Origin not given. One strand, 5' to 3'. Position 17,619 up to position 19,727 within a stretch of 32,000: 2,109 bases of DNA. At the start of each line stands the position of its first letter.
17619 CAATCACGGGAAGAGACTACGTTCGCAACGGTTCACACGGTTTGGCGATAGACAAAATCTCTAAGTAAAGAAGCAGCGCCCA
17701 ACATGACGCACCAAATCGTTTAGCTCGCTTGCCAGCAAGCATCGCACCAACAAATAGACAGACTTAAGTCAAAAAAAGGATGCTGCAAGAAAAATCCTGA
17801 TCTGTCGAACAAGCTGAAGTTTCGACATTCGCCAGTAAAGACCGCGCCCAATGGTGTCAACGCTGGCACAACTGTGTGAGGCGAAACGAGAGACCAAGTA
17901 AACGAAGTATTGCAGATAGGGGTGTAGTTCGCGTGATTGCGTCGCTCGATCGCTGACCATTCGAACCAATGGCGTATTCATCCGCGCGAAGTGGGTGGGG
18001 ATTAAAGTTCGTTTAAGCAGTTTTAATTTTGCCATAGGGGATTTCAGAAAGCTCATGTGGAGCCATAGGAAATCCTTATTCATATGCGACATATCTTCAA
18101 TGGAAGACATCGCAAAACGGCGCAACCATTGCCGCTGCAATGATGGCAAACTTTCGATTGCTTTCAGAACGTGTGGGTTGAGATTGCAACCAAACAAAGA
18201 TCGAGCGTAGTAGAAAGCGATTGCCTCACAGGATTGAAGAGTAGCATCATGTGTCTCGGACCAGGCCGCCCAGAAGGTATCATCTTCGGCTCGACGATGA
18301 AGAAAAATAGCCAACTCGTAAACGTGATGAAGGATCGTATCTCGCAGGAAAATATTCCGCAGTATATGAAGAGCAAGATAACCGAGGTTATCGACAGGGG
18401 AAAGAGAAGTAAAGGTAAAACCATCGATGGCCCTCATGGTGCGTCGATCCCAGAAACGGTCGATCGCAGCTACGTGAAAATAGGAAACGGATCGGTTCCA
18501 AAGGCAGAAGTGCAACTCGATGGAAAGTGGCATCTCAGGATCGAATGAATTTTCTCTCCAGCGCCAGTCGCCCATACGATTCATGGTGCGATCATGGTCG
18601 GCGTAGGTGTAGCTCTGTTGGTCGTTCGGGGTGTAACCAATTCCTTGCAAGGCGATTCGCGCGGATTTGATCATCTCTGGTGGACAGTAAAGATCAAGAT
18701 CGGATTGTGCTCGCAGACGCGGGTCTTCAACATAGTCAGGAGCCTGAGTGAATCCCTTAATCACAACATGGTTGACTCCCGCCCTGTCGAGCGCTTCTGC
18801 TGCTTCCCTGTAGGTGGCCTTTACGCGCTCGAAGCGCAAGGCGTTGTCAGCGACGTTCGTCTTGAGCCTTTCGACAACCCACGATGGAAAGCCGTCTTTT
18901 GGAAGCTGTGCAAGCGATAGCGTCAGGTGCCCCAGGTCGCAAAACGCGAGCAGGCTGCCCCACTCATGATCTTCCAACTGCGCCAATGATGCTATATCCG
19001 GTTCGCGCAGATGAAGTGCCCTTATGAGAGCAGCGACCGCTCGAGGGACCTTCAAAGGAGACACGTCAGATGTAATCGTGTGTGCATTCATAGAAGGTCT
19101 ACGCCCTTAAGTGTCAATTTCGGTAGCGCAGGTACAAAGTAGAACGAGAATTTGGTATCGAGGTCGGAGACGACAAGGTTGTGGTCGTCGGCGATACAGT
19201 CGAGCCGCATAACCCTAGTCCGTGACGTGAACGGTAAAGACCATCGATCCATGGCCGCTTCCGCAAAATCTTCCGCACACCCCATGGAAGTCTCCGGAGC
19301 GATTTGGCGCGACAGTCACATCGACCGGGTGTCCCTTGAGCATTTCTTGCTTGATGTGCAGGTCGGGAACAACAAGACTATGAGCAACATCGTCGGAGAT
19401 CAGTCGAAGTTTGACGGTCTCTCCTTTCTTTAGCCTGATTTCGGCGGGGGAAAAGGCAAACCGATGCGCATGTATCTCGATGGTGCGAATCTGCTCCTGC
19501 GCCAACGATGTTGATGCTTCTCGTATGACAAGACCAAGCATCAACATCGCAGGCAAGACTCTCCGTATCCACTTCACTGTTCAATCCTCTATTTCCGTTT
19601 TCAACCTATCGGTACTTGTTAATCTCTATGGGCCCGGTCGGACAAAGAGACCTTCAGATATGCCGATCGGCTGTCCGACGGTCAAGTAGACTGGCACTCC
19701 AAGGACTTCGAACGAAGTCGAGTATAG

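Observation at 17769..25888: Orphan RiPP-tailoring-like enzyme pair (HprK-like kinase plus NTP_transf_5 nucleotidyltransferase) embedded with a TonB receptor, MFS transporter, cupredoxin and micro-ORF: candidate undescribed system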

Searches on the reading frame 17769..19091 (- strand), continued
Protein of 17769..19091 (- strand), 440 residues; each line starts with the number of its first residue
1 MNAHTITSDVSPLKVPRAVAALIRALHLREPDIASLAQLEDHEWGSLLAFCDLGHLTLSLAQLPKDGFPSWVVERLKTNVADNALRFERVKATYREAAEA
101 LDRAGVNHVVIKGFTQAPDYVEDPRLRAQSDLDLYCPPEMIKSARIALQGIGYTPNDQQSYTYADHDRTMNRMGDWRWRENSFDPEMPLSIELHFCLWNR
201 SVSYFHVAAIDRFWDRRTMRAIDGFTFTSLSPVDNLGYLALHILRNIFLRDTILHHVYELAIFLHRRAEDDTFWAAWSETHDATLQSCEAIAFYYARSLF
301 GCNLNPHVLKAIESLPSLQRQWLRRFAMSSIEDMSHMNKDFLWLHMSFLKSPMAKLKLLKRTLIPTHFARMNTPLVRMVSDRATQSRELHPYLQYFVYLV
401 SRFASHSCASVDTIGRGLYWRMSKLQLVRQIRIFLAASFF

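Call 90: find_encoding_contigs(protein=P0391, flank=10000, max_places=1)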
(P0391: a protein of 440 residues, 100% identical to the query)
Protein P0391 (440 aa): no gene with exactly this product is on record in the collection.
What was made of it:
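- Tried and rejected: Look-up of the E. aggregans contig through the identical NT protein: not on record (call 90).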

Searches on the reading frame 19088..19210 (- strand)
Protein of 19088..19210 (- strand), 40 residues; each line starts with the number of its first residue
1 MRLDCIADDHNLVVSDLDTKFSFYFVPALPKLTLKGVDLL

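Call 6: search_protein_families(library=pfam, proteins=[window:19088-19210:-], max_evalue=0.1)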
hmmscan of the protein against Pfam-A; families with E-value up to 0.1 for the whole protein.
window:19088-19210:- (40 aa): 0 families

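Call 7: search_protein_families(library=ncbifam, proteins=[window:19088-19210:-], max_evalue=0.1)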
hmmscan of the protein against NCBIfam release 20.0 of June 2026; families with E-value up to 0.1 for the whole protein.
window:19088-19210:- (40 aa): 0 families

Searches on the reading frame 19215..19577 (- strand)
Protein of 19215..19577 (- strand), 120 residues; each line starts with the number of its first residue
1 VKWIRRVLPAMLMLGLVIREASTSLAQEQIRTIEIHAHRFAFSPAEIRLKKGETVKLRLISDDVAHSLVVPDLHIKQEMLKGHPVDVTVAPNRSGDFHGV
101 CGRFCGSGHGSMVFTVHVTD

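Call 6: search_protein_families(library=pfam, proteins=[window:19215-19577:-], max_evalue=0.1)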
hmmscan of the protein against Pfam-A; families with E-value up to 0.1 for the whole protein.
window:19215-19577:- (120 aa): 3 families
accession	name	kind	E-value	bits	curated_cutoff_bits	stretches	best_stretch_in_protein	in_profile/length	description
PF00116.26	COX2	-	2e-10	41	22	1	49-117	50-118/120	Cytochrome C oxidase subunit II, periplasmic domain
PF13473.12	Cupredoxin_1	-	3.6e-10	40.2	27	1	20-113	10-103/104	Cupredoxin-like domain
PF23509.1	MSMEG_3727_PQQ-assoc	-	0.039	13.8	27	1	20-72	34-87/152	MSMEG_3727, PQQ-associated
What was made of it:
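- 19215..19577 (-): Secreted stand-alone CuA-type cupredoxin, 120 aa. COX2 and Cupredoxin_1 hits (call 6).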

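Call 7: search_protein_families(library=ncbifam, proteins=[window:19215-19577:-], max_evalue=0.1)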
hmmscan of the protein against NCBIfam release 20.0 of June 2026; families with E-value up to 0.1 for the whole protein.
window:19215-19577:- (120 aa): 10 families
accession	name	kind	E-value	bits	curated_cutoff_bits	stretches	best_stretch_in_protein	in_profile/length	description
TIGR02866.1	CoxB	equivalog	5.3e-18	65.3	147.7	1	45-120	118-193/202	cytochrome c oxidase subunit II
NF050117.1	aa3_CtaC_Actin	exception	4.2e-17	62.2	250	1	45-118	159-232/244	aa3-type cytochrome oxidase subunit II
TIGR04246.1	nitrous_NosZ_Gp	equivalog_domain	1.6e-05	23.4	625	1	32-118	486-576/578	Sec-dependent nitrous-oxide reductase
NF052460.1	L-NosZ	equivalog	9.7e-05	21.1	700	1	27-116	375-476/480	clade III lactonase-type nitrous-oxide reductase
TIGR01433.1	CyoA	equivalog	0.00016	21.1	266.2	1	46-119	140-213/226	ubiquinol oxidase subunit II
NF007816.0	PRK10525.1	equivalog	0.00025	20.3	511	1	46-119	152-225/318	cytochrome o ubiquinol oxidase subunit II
NF051440.1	CuResCopIPSEAE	equivalog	0.0005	19.9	280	1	26-62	36-72/180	copper-resistant cuproprotein CopI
TIGR04244.1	nitrous_NosZ_RR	equivalog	0.0018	16.9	625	1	20-112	524-620/627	TAT-dependent nitrous-oxide reductase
TIGR01432.1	QOXA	equivalog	0.026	13.9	240.95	1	52-117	147-212/227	cytochrome aa3 quinol oxidase subunit II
TIGR04339.1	PQQ_MSMEG_3727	hypoth_equivalog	0.092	12.4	75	0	31-71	44-85/151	MSMEG_3727 family PQQ-associated protein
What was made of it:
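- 19215..19577 (-): CoxB-like hit in NCBIfam (call 7).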

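Call 60: search_protein_families(library=padloc, proteins=[window:19215-19577:-], max_evalue=0.01)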
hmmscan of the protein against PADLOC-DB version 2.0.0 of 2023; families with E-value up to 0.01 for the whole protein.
window:19215-19577:- (120 aa): 0 families
